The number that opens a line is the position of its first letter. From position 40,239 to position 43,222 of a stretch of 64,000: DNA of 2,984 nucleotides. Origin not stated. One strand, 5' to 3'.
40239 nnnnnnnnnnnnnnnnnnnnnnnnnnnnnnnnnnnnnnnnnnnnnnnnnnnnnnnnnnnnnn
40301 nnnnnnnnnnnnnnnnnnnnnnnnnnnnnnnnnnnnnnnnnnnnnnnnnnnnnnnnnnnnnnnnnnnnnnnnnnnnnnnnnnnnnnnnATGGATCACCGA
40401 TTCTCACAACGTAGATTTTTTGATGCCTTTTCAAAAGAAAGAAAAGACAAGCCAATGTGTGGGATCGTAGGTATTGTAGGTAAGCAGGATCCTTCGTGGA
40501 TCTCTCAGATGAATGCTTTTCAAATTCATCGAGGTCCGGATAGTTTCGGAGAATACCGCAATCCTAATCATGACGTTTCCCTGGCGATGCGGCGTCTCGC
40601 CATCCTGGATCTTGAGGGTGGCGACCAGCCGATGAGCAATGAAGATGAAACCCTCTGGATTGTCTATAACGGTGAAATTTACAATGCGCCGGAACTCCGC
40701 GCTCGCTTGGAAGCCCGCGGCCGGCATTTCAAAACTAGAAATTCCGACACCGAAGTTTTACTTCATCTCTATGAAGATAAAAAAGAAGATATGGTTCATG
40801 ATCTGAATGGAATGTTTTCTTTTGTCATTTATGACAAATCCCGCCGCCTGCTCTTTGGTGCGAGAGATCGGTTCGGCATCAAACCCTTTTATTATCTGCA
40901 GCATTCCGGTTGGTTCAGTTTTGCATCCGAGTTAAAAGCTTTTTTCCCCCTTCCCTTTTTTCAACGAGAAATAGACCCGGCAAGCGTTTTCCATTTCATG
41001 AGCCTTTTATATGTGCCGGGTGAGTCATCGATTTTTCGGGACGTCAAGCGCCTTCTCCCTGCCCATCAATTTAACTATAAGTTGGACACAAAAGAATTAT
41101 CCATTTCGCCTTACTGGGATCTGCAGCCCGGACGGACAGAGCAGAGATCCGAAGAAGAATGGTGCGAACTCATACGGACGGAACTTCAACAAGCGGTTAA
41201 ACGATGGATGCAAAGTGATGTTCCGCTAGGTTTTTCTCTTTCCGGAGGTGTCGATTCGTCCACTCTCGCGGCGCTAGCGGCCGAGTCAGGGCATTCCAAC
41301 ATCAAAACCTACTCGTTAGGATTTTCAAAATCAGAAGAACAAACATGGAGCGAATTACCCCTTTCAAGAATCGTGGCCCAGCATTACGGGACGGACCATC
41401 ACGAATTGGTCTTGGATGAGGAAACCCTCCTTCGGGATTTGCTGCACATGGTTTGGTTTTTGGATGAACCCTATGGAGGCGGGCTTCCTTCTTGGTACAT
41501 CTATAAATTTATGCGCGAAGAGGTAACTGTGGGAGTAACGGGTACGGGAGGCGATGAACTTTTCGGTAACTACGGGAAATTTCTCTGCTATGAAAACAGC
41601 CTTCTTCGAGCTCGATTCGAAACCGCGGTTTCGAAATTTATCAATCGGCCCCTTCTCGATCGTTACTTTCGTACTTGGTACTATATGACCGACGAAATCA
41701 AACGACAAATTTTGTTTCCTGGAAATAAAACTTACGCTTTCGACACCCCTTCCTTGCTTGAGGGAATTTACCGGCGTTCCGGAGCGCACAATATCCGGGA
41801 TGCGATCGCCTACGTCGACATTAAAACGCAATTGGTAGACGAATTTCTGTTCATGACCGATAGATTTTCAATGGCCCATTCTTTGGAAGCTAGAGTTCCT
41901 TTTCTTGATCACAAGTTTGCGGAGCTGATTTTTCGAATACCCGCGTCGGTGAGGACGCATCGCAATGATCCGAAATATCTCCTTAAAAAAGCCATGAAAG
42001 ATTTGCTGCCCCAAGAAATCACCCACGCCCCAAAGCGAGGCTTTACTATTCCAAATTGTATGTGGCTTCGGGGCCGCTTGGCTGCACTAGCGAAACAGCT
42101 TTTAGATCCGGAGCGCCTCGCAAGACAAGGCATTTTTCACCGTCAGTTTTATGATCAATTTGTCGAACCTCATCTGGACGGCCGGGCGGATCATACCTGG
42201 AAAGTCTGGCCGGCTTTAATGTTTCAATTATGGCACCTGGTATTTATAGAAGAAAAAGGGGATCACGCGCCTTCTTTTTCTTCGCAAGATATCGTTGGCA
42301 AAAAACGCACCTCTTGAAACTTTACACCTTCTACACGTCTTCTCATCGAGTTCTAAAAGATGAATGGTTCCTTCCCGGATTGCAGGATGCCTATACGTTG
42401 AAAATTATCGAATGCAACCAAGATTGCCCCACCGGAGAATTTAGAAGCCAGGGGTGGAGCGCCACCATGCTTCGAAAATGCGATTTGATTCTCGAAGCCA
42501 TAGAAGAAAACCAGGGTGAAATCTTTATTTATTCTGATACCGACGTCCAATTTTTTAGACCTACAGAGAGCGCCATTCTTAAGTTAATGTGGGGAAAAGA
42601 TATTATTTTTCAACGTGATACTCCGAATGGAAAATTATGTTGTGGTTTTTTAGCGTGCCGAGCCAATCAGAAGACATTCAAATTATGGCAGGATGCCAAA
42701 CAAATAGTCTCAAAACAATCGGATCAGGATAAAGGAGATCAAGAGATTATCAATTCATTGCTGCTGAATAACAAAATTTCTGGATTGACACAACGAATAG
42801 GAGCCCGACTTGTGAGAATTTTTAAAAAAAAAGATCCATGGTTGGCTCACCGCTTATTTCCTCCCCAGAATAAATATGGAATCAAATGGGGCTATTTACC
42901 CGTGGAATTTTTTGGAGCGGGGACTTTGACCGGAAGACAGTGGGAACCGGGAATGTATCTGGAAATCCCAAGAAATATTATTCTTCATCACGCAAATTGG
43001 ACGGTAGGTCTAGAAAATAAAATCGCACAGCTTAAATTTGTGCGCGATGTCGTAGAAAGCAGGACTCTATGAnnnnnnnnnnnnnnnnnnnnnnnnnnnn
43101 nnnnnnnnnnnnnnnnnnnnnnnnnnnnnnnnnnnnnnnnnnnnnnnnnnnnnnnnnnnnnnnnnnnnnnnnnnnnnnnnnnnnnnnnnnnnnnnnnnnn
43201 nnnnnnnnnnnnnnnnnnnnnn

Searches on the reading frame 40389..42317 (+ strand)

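Call 34: search_protein_families(library=pfam, proteins=[window:40389-42317:+], max_evalue=0.001)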
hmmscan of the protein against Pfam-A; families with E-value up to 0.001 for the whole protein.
window:40389-42317:+ (642 aa): 4 families
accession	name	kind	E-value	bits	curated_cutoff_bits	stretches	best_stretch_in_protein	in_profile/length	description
PF00733.27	Asn_synthase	-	5.5e-86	289.8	21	1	262-616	2-353/354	Asparagine synthase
PF13537.11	GATase_7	-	8.1e-44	149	25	1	68-186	2-122/123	Glutamine amidotransferase domain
PF13522.11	GATase_6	-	2.1e-36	125.3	27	1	61-181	10-130/130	Glutamine amidotransferase domain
PF12481.13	DUF3700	-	0.00021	21.3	27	1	133-169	123-159/228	Aluminium induced protein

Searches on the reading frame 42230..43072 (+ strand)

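Call 34: search_protein_families(library=pfam, proteins=[window:42230-43072:+], max_evalue=0.001)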
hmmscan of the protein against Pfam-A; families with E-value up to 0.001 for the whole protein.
window:42230-43072:+ (280 aa): 1 family
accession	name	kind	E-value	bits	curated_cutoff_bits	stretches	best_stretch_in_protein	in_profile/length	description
PF03407.22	Nucleotid_trans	-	2.2e-10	41.3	22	1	70-268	42-208/208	Nucleotide-diphospho-sugar transferase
